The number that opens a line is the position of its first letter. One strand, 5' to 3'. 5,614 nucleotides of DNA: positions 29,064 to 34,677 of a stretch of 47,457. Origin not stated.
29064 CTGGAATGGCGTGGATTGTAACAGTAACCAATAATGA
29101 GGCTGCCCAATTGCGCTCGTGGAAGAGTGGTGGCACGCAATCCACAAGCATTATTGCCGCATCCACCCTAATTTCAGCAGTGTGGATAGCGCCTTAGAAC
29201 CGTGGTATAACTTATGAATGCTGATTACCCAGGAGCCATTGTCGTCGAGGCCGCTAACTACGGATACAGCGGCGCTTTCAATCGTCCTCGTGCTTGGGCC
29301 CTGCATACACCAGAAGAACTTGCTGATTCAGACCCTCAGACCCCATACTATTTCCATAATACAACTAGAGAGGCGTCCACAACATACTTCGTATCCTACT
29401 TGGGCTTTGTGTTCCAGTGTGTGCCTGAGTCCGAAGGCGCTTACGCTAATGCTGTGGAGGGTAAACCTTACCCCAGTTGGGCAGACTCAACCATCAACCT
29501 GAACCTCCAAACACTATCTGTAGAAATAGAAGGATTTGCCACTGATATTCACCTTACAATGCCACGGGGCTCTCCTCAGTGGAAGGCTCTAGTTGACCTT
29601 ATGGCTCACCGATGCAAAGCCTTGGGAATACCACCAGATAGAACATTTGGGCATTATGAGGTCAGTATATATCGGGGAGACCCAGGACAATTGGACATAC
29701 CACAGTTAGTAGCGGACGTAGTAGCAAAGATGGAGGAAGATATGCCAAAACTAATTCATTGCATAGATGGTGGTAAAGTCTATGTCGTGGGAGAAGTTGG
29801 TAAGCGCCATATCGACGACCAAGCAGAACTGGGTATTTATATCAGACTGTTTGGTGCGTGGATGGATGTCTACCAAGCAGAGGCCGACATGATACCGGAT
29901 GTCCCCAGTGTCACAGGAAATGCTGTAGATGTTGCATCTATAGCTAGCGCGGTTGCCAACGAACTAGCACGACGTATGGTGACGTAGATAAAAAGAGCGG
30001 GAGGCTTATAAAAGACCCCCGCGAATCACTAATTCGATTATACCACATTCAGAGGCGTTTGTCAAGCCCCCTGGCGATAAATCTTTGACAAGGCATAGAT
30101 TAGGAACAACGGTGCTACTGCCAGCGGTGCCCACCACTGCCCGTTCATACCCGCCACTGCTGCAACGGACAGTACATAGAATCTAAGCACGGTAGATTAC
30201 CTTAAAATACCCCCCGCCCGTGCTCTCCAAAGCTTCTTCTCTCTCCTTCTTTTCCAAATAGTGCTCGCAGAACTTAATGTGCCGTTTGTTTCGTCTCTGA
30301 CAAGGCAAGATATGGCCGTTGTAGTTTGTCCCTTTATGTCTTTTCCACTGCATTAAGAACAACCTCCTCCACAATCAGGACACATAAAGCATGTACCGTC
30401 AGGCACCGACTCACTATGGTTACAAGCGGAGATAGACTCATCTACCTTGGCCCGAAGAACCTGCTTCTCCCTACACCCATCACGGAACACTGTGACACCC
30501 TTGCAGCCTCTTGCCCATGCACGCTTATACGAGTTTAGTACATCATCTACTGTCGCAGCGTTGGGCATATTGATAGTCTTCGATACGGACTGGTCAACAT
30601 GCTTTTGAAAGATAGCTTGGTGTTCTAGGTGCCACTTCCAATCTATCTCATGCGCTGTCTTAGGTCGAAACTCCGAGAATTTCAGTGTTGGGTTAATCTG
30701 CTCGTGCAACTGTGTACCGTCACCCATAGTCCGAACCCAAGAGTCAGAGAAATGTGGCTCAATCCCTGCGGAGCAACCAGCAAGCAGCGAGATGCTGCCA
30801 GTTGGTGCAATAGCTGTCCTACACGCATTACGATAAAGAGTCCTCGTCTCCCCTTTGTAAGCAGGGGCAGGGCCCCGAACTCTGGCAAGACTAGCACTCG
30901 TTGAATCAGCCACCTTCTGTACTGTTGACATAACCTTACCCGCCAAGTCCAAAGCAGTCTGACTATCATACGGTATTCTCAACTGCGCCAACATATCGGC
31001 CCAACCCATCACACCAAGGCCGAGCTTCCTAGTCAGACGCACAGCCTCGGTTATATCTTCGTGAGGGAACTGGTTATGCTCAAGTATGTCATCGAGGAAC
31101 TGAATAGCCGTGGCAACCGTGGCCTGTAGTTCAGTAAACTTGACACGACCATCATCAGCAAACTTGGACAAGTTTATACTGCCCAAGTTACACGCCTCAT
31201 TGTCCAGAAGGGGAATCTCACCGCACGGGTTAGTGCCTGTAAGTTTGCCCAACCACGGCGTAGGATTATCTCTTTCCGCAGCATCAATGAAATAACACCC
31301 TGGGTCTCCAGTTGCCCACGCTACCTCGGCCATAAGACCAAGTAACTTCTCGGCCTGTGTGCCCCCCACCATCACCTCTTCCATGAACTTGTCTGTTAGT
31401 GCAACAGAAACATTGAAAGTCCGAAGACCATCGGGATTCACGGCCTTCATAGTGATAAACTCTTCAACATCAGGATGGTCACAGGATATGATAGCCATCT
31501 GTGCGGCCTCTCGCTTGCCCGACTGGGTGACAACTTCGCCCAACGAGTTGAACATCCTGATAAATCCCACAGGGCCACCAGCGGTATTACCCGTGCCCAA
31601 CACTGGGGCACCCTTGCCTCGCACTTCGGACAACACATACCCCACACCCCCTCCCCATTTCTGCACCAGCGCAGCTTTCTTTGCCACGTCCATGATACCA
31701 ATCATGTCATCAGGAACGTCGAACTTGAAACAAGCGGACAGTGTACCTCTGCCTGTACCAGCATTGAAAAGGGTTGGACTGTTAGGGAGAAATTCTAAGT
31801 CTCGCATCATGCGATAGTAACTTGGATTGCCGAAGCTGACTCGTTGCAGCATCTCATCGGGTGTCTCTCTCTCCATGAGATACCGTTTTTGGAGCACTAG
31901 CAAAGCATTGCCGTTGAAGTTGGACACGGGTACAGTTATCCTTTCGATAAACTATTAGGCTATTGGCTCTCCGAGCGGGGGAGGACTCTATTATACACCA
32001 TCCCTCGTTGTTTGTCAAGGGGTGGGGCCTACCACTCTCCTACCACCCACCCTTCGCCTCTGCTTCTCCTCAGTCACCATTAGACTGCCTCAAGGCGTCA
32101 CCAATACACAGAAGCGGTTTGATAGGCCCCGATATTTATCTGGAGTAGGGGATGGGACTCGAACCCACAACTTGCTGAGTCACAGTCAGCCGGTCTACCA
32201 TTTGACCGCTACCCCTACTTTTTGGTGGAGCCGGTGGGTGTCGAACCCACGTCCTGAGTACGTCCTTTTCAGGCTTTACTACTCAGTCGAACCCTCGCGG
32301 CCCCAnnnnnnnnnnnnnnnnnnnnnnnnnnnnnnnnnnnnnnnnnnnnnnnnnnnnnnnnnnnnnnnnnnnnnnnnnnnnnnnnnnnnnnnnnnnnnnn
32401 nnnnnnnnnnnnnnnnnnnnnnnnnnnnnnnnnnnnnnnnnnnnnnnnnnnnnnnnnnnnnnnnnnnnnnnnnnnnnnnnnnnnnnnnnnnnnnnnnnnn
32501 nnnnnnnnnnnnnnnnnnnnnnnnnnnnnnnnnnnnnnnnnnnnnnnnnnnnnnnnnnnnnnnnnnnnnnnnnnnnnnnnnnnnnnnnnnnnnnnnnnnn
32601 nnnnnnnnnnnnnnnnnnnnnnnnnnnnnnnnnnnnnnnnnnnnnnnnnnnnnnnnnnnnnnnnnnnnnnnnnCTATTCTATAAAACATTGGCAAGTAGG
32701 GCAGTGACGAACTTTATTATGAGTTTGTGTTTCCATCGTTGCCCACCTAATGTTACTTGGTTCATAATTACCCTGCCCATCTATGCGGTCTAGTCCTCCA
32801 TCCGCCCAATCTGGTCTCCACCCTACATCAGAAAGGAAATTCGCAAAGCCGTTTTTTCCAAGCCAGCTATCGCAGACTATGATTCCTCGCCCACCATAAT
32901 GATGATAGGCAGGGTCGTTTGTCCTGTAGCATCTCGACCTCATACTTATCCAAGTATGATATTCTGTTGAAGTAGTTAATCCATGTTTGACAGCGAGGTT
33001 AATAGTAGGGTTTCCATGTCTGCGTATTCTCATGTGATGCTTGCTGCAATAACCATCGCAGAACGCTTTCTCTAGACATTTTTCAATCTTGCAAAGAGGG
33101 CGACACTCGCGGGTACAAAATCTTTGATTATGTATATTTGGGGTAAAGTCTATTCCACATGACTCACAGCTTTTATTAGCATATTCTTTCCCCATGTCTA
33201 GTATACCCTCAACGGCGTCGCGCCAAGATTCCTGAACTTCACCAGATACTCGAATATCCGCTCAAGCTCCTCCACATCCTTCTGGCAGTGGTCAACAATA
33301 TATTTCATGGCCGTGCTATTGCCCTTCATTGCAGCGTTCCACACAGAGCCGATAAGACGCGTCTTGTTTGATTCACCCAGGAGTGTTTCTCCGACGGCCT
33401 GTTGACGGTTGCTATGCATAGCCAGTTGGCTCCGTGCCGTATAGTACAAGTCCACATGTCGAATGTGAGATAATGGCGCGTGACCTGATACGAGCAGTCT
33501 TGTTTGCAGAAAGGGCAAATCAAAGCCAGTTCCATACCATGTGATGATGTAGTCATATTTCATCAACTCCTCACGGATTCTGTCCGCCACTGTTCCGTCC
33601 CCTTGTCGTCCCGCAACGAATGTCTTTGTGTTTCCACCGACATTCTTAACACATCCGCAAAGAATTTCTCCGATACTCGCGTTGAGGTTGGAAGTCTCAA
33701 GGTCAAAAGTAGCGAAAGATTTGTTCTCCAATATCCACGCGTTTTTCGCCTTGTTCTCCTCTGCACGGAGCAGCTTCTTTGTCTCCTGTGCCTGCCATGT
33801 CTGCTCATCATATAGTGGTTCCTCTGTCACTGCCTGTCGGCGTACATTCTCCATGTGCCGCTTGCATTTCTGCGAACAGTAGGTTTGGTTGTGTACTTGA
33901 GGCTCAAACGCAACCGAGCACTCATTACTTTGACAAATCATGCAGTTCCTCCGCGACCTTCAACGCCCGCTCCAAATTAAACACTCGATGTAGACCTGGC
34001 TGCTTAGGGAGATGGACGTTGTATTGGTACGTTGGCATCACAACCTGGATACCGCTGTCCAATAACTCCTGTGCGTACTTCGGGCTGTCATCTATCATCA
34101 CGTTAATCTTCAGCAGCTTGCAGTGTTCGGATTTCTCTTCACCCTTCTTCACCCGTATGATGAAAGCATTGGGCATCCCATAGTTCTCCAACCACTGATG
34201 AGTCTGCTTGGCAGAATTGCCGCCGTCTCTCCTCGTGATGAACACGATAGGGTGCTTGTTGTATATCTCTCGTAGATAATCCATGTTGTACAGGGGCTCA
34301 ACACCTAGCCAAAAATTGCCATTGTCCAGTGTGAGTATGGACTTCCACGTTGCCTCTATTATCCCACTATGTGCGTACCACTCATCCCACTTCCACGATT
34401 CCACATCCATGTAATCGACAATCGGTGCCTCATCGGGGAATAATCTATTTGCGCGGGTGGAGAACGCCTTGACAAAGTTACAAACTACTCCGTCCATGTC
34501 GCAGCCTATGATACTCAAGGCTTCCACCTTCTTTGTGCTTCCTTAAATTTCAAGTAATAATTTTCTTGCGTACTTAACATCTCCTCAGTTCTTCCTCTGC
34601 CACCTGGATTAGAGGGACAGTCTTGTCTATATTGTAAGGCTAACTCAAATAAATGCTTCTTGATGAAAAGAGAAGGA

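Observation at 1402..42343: Conserved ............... box 15-18 nt downstream of the -10 of five promoters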

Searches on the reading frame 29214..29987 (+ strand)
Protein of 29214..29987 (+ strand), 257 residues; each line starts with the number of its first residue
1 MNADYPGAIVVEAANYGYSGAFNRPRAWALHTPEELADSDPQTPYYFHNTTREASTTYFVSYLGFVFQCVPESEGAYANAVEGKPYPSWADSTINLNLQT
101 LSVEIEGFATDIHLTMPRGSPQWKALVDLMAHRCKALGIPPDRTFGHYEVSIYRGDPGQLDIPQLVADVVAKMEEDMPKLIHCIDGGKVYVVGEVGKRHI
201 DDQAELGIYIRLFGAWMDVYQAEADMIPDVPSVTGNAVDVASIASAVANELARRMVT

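Call 12: search_protein_families(library=pfam, proteins=[window:29214-29987:+], max_evalue=0.01)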
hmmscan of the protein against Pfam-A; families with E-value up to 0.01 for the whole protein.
window:29214-29987:+ (257 aa): 1 family
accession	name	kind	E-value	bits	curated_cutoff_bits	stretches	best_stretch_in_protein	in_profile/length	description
PF01510.30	Amidase_2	-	1.3e-09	38.9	26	1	41-158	24-130/131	N-acetylmuramoyl-L-alanine amidase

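Call 44: find_related_loci(query=window:29214-29987:+, collection=viral_contigs, flank=6000)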
Query window:29214-29987:+ (257 aa) in viral_contigs; peptide patterns used: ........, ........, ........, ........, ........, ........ (x = any residue, [..] = any of these).
4 stretches matched a pattern, but none encodes a relative of the query by tblastn (E <= 1e-3).

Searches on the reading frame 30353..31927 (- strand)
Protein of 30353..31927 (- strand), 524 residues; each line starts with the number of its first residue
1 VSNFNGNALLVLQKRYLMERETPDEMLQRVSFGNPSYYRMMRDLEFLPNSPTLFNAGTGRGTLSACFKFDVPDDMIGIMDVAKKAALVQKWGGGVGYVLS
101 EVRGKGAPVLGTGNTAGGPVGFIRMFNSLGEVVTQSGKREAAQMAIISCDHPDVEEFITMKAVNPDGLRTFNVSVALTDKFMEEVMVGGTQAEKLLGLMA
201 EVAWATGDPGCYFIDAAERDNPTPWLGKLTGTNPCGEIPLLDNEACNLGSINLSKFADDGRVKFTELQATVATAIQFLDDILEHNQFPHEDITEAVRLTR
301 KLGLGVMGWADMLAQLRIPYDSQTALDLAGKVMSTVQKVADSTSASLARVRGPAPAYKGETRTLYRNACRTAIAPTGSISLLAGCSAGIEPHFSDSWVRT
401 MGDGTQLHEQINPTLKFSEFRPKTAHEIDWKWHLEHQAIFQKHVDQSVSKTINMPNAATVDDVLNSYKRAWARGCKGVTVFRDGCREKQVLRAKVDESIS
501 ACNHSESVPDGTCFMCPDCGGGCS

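Call 13: search_protein_families(library=pfam, proteins=[window:30353-31927:-], max_evalue=0.01)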
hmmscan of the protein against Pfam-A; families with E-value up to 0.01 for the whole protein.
window:30353-31927:- (524 aa): 3 families
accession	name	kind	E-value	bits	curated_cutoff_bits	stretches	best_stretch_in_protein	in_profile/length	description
PF02867.20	Ribonuc_red_lgC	-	1e-105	354.8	23.9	3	191-360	168-342/523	Ribonucleotide reductase, barrel domain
PF00317.26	Ribonuc_red_lgN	-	3.3e-10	40.3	28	1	37-61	53-77/77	Ribonucleotide reductase, all-alpha domain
PF21995.1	RNR-II_ins_dom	-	0.0078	16.9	27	0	99-132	73-106/107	B12-dependent ribonucleotide reductase, insertion domain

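Call 53: find_homologous_proteins(query=window:30353-31927:-, max_evalue=1e-50)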
Query window:30353-31927:- (524 aa): 7987 proteins with E <= 1e-50 among 8000 candidates; the best 120 are listed.
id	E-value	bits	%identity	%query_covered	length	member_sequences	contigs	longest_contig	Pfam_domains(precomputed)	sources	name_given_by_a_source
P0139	0.0e+0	1152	94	100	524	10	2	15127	PF02867.21,PF00317.27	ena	-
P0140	7.4e-196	670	92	64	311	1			PF02867.21,PF00317.27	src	-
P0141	7.4e-183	627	56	97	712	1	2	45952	PF02867.21,PF00317.27,PF12637.15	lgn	-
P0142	1.1e-181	623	57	94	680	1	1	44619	PF02867.21,PF00317.27,PF12637.15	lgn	-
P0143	7.3e-181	620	57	96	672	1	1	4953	PF02867.21,PF00317.27,PF12637.15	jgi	jgi:ribonucleoside-diphosphate reductase alpha chain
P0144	1.3e-179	616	57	93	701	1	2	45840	PF02867.21,PF00317.27,PF12637.15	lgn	-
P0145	1.4e-178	613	55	99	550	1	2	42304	PF02867.21,PF00317.27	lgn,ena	-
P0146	1.1e-177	610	56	93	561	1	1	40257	PF02867.21,PF00317.27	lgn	-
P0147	9.5e-177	607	55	94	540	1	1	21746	PF02867.21,PF00317.27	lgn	-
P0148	2.1e-176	605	56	94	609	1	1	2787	PF02867.21,PF00317.27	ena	-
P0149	2.6e-176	605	56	91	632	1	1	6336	PF02867.21,PF00317.27,PF12637.15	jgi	jgi:ribonucleoside-diphosphate reductase alpha chain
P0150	1.2e-175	603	54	99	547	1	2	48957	PF02867.21,PF00317.27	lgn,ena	-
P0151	1.5e-175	603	57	93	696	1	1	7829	PF02867.21,PF00317.27,PF12637.15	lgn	-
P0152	1.8e-175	602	56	93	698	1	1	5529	PF02867.21,PF00317.27,PF12637.15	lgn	-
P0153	4.2e-175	601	55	94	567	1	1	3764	PF02867.21,PF00317.27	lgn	-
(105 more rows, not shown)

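Call 54: find_encoding_contigs(protein=P0139, flank=10000, max_places=3)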
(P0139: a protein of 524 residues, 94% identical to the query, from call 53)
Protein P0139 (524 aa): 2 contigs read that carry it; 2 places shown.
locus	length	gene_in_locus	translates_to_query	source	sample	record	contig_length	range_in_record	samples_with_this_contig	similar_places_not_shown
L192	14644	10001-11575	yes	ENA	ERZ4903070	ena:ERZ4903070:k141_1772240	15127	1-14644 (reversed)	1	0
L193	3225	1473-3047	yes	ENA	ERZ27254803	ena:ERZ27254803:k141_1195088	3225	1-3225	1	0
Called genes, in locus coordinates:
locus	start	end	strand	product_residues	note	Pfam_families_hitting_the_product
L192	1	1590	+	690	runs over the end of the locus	?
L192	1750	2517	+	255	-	-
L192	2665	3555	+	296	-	PF13365:Trypsin_2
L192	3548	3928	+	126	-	-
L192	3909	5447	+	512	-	-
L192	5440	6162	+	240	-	-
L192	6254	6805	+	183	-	-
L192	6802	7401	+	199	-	PF06941:NT5C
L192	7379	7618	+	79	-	-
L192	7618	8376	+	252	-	PF13482:RNase_H_2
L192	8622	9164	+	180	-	-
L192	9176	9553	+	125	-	-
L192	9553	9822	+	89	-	-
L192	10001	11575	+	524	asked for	PF00317:Ribonuc_red_lgN (weak), PF02867:Ribonuc_red_lgC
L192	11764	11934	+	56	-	-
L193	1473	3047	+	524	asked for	PF00317:Ribonuc_red_lgN (weak), PF02867:Ribonuc_red_lgC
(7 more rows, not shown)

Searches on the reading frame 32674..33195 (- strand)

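Call 62: search_protein_families(library=phrogs, proteins=[window:32674-33195:-], max_evalue=0.001)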
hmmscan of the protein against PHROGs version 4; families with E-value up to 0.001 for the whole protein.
window:32674-33195:- (173 aa): 5 families
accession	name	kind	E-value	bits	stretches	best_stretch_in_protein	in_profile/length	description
phrog_3377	-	DNA, RNA and nucleotide metabolism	4.9e-31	109.1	1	70-162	6-95/196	HNH endonuclease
phrog_8790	-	DNA, RNA and nucleotide metabolism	6.5e-28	99.3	1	70-163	17-105/241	restriction endonuclease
phrog_374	-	DNA, RNA and nucleotide metabolism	9.8e-28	98.3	1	60-161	259-352/617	HNH endonuclease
phrog_2081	-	DNA, RNA and nucleotide metabolism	3.2e-23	83.6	1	70-162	97-196/433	HNH endonuclease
phrog_953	-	DNA, RNA and nucleotide metabolism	4.3e-11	43.8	1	69-158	215-302/420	HNH endonuclease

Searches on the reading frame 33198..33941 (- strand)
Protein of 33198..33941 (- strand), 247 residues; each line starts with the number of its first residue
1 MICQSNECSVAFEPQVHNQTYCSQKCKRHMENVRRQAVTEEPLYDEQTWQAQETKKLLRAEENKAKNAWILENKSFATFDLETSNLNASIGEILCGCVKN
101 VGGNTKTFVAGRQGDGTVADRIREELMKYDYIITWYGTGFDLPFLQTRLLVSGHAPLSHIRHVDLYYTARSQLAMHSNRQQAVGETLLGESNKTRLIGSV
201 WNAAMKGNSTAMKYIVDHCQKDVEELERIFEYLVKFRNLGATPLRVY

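Call 62: search_protein_families(library=phrogs, proteins=[window:33198-33941:-], max_evalue=0.001)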
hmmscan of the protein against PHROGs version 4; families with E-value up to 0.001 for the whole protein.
window:33198-33941:- (247 aa): 3 families
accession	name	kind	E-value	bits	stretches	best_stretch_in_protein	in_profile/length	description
phrog_403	-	DNA, RNA and nucleotide metabolism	1.5e-20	74.4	1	87-236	94-249/321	DNA polymerase exonuclease subunit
phrog_10853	-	unknown function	9.1e-08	33.2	1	1-34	1-34/93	-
phrog_192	-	DNA, RNA and nucleotide metabolism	0.00064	20.1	0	24-94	57-128/397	DNA polymerase exonuclease subunit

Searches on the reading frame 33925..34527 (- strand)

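Call 62: search_protein_families(library=phrogs, proteins=[window:33925-34527:-], max_evalue=0.001)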
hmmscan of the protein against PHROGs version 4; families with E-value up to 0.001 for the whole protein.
window:33925-34527:- (200 aa): 4 families
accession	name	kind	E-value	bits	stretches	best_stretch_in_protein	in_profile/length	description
phrog_420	-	unknown function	1.5e-19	71.6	1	5-187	14-197/267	unknown function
phrog_415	-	other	8.4e-11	43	1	3-176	20-175/218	polynucleotide kinase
phrog_37590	-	unknown function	1.3e-07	32.1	1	7-171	162-320/341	-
phrog_13623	-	unknown function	0.00086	20.2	0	130-154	162-186/208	-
